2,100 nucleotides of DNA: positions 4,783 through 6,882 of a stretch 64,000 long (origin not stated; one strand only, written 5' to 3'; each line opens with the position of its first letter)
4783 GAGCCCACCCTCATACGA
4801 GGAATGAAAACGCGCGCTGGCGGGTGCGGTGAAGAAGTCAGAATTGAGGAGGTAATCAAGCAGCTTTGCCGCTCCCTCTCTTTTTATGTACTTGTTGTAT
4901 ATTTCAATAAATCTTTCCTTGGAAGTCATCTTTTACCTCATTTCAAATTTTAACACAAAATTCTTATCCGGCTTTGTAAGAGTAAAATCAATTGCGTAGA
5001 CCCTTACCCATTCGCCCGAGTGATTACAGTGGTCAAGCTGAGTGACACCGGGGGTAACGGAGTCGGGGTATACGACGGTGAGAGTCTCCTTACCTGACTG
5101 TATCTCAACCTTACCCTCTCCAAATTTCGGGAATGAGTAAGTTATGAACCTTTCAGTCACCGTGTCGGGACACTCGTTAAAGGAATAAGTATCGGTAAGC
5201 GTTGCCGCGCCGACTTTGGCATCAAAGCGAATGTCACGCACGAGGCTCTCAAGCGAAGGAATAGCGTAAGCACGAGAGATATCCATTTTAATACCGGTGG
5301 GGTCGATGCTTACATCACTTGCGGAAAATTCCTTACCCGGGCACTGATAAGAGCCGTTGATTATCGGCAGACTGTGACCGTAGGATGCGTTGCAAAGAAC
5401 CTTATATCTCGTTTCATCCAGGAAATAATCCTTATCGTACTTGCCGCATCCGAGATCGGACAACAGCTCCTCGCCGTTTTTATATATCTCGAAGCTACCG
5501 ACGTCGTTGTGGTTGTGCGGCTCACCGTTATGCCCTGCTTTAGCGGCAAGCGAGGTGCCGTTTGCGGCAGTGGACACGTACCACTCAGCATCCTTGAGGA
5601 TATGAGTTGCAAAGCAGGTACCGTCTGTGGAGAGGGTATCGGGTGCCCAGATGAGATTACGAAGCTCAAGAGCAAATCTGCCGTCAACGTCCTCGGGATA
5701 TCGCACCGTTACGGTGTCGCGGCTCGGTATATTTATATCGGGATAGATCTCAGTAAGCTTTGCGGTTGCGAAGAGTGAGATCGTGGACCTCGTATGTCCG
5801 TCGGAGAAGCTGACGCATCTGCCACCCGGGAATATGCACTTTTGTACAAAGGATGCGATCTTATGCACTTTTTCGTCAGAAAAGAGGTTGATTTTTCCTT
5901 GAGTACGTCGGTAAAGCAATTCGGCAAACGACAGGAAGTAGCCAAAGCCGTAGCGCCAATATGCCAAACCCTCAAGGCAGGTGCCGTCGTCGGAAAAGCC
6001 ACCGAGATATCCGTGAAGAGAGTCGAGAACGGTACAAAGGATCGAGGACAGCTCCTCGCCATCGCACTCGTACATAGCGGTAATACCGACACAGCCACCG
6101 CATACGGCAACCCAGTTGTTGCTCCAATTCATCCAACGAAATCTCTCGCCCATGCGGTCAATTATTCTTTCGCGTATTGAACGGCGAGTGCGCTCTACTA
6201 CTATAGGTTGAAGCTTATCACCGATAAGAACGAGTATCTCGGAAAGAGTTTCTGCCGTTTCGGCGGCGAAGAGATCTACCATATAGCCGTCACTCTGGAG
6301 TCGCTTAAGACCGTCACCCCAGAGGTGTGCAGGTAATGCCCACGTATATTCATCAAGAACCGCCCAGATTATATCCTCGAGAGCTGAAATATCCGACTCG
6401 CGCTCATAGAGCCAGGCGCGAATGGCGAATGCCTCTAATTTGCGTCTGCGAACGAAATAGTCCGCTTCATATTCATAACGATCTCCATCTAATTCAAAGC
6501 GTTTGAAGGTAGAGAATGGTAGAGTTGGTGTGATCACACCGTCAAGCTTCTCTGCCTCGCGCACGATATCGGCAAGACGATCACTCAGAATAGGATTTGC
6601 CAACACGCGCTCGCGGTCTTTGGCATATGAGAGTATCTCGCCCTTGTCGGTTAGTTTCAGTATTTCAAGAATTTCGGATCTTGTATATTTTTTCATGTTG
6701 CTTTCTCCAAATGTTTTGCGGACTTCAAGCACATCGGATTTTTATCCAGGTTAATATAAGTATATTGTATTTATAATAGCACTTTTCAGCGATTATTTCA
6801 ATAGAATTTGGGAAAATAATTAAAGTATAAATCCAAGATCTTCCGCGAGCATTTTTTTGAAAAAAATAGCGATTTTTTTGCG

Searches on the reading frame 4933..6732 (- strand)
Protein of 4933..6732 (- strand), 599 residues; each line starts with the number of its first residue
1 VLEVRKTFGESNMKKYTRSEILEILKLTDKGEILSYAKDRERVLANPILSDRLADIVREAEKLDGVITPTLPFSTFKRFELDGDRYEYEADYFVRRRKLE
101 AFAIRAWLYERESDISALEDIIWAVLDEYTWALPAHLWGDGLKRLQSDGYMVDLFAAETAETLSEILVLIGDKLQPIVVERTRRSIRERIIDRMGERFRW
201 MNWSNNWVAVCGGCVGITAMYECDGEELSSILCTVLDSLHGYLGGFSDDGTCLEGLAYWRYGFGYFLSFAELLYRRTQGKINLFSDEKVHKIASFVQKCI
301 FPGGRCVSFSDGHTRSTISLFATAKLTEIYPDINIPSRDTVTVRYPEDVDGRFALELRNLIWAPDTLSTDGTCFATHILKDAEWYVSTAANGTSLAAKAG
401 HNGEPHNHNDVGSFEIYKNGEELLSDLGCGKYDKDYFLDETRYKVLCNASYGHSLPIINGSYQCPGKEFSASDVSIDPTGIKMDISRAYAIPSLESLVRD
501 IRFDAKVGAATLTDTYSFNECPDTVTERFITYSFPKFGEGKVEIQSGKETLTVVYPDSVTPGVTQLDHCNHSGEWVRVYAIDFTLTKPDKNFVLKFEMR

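Call 42: search_protein_families(library=pfam, proteins=[window:4933-6732:-], max_evalue=0.001)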
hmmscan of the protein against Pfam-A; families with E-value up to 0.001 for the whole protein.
window:4933-6732:- (599 aa): 1 family
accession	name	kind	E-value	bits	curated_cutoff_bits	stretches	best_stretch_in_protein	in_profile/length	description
PF07940.18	Hepar_II_III_C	-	1.2e-06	28.7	24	1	380-434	10-67/237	Heparinase II/III-like, C-terminal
